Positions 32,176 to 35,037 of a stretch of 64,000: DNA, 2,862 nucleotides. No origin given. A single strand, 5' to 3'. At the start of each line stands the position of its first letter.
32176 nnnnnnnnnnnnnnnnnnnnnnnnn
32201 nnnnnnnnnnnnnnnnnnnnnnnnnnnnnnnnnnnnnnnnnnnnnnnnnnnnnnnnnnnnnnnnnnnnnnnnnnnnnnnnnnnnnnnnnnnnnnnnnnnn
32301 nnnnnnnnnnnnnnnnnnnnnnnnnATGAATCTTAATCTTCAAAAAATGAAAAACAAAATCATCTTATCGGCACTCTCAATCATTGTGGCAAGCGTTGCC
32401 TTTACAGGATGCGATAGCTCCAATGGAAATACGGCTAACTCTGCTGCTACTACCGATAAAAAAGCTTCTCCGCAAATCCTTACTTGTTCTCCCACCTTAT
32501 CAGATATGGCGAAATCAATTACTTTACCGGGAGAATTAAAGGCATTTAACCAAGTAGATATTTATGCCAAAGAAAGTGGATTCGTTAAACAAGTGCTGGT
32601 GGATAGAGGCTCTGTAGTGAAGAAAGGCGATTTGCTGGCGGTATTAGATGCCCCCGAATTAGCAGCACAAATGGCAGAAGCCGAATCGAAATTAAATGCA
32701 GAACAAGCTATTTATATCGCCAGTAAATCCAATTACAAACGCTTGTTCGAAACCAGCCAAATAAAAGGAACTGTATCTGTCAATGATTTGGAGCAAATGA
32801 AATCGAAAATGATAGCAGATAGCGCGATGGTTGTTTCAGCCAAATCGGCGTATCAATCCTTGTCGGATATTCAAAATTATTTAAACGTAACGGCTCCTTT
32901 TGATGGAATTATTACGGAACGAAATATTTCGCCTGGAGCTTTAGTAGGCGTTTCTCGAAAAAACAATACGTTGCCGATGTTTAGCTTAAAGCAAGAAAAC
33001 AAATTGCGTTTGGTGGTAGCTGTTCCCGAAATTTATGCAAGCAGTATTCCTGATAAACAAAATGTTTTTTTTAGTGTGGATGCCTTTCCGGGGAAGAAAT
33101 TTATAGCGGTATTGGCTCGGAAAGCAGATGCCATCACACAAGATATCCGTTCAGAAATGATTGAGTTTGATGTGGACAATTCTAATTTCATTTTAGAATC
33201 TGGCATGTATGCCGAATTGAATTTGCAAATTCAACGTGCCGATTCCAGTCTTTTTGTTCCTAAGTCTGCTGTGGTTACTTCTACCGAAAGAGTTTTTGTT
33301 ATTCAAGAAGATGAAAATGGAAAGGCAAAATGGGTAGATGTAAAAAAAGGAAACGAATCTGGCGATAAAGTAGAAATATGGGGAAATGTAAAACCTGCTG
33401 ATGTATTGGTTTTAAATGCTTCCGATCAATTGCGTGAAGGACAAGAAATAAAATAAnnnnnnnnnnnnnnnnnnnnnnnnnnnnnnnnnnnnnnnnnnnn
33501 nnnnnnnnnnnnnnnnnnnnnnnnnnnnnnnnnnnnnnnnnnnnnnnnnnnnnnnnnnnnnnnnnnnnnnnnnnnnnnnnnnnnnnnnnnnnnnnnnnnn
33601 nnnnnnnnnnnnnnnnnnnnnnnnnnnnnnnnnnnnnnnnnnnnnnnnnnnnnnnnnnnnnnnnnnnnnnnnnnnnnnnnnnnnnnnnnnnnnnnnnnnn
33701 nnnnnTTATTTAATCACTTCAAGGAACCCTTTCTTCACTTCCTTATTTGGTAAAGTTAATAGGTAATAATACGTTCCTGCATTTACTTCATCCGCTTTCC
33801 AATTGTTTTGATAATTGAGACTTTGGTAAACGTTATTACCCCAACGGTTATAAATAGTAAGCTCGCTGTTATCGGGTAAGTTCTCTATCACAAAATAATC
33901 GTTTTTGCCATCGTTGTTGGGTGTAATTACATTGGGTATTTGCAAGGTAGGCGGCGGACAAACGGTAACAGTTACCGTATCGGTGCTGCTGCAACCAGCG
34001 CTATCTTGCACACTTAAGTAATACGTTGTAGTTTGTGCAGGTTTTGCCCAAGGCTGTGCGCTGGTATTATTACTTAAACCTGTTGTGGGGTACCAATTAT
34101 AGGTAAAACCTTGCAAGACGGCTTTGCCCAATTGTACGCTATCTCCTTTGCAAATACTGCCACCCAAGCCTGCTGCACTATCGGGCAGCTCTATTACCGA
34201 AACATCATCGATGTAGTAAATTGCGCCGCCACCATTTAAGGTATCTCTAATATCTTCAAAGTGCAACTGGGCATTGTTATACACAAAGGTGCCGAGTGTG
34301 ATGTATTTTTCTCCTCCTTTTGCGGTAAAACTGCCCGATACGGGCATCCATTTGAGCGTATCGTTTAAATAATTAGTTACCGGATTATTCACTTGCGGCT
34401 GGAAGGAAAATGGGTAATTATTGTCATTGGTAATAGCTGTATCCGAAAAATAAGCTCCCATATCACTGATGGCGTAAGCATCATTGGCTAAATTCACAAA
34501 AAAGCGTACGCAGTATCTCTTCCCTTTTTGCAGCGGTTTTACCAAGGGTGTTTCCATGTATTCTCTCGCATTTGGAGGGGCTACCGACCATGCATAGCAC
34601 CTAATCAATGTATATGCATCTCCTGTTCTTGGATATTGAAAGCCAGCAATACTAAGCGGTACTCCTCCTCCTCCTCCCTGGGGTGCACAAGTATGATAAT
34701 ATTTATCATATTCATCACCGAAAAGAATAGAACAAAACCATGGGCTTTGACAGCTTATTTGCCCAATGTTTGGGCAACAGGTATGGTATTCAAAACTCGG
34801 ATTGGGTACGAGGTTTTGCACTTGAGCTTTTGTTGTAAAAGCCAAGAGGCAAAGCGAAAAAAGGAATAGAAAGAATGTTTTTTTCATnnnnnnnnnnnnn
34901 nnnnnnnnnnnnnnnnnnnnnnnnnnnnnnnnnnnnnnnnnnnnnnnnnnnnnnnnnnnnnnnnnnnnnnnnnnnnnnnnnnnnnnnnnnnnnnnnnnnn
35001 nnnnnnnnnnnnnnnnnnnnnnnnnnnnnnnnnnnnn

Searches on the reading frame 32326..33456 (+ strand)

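Call 80: search_protein_families(library=pfam, proteins=[window:32326-33456:+], max_evalue=0.00001)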
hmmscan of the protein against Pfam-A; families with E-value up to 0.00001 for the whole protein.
window:32326-33456:+ (376 aa): 3 families
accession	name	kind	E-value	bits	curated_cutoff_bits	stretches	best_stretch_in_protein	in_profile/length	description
PF16576.10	HlyD_D23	-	5.3e-18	65.5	30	1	62-296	3-214/214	Barrel-sandwich domain of CusB or HlyD membrane-fusion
PF13437.12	HlyD_3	-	5.3e-10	40.4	22.2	1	188-284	2-94/106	HlyD family secretion protein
PF13533.13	Biotin_lipoyl_2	-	2.2e-07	31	29.8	0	84-108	8-32/32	Biotin-lipoyl like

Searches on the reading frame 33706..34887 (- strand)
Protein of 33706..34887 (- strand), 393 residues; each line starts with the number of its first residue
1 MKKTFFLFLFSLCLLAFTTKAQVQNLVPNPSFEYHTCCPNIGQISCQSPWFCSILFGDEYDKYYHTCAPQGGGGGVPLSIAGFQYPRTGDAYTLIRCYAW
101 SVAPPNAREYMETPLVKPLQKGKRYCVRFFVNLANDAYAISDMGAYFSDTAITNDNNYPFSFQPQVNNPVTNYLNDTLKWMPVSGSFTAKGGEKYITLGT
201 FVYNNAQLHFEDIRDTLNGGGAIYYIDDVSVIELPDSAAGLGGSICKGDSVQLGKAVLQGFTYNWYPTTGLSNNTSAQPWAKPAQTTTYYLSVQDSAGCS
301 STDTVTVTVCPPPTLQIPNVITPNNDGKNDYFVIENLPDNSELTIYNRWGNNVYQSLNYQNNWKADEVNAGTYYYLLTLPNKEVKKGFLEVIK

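Call 80: search_protein_families(library=pfam, proteins=[window:33706-34887:-], max_evalue=0.00001)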
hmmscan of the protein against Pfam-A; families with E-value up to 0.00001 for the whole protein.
window:33706-34887:- (393 aa): 2 families
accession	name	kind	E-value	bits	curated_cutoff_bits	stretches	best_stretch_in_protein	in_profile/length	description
PF13585.12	CHU_C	-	2.2e-23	82.6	27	1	316-390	2-85/86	CHU_C Type IX secretion signal domain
PF19081.6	Ig_7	-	3.9e-08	33.9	27.3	1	242-311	9-84/84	Ig-like domain CHU_C associated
